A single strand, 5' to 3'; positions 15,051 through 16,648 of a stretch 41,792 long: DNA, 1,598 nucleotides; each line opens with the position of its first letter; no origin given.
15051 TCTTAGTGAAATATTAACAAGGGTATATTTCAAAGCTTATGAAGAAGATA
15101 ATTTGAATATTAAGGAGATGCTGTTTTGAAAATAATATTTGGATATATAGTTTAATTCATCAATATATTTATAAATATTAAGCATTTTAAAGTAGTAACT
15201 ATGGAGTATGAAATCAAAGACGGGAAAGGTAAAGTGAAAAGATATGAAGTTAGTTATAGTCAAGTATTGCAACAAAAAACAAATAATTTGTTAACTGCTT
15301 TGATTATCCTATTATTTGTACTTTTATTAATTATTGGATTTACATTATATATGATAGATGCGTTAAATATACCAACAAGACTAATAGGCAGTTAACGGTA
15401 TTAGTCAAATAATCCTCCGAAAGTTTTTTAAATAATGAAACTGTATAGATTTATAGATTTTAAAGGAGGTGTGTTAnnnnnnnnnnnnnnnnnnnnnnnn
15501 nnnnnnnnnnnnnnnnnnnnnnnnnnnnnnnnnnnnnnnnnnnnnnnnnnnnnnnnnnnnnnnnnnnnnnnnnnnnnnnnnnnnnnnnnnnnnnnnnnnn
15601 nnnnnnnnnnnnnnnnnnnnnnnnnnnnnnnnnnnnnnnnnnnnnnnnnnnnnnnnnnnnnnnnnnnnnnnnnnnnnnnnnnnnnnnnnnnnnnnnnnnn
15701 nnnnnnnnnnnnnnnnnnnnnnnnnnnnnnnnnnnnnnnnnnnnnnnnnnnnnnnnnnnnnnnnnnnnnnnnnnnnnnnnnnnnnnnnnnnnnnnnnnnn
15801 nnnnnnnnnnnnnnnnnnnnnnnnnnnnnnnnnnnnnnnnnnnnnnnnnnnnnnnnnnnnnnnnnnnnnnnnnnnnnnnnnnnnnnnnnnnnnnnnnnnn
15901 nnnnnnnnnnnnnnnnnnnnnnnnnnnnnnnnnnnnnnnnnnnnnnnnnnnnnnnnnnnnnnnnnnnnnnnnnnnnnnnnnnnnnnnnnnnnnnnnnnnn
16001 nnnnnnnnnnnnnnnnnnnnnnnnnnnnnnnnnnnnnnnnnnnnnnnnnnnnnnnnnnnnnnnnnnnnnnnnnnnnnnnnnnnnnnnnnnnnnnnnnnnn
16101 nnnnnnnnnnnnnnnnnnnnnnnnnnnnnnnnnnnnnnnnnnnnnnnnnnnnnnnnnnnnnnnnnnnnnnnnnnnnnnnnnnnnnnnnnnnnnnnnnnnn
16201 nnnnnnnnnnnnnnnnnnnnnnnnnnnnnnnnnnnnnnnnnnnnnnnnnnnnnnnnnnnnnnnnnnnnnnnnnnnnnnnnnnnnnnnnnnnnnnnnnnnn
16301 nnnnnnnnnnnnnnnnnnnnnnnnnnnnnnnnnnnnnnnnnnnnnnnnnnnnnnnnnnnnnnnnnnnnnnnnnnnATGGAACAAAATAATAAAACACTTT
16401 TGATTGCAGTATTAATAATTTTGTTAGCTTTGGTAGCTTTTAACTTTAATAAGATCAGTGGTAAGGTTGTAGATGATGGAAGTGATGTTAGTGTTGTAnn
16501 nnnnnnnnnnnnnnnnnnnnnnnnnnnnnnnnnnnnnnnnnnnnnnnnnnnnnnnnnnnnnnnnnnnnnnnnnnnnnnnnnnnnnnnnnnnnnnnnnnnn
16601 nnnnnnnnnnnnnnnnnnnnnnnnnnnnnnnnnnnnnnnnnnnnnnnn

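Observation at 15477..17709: Tandem array of five diverged paralogous membrane-anchored beta-sandwich proteins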

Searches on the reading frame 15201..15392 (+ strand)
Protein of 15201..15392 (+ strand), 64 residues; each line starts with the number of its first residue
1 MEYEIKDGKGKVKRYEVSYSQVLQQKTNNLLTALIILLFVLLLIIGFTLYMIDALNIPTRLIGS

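Call 95: search_protein_families(library=pfam, proteins=[window:15201-15392:+], max_evalue=0.01)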
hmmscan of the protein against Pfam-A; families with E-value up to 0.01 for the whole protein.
window:15201-15392:+ (64 aa): 0 families

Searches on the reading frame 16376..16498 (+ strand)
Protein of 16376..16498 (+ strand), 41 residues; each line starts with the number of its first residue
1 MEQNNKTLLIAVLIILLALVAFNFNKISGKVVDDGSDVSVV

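Call 79: find_homologous_proteins(query=A9, max_evalue=10)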
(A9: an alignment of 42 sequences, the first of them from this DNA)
Query A9 (42 sequences) (41 aa, profile of the alignment): 1 proteins with E <= 10 among 883 candidates.
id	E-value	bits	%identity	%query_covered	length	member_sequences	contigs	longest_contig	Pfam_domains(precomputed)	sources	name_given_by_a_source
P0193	4.6e+0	25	-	-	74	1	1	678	-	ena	-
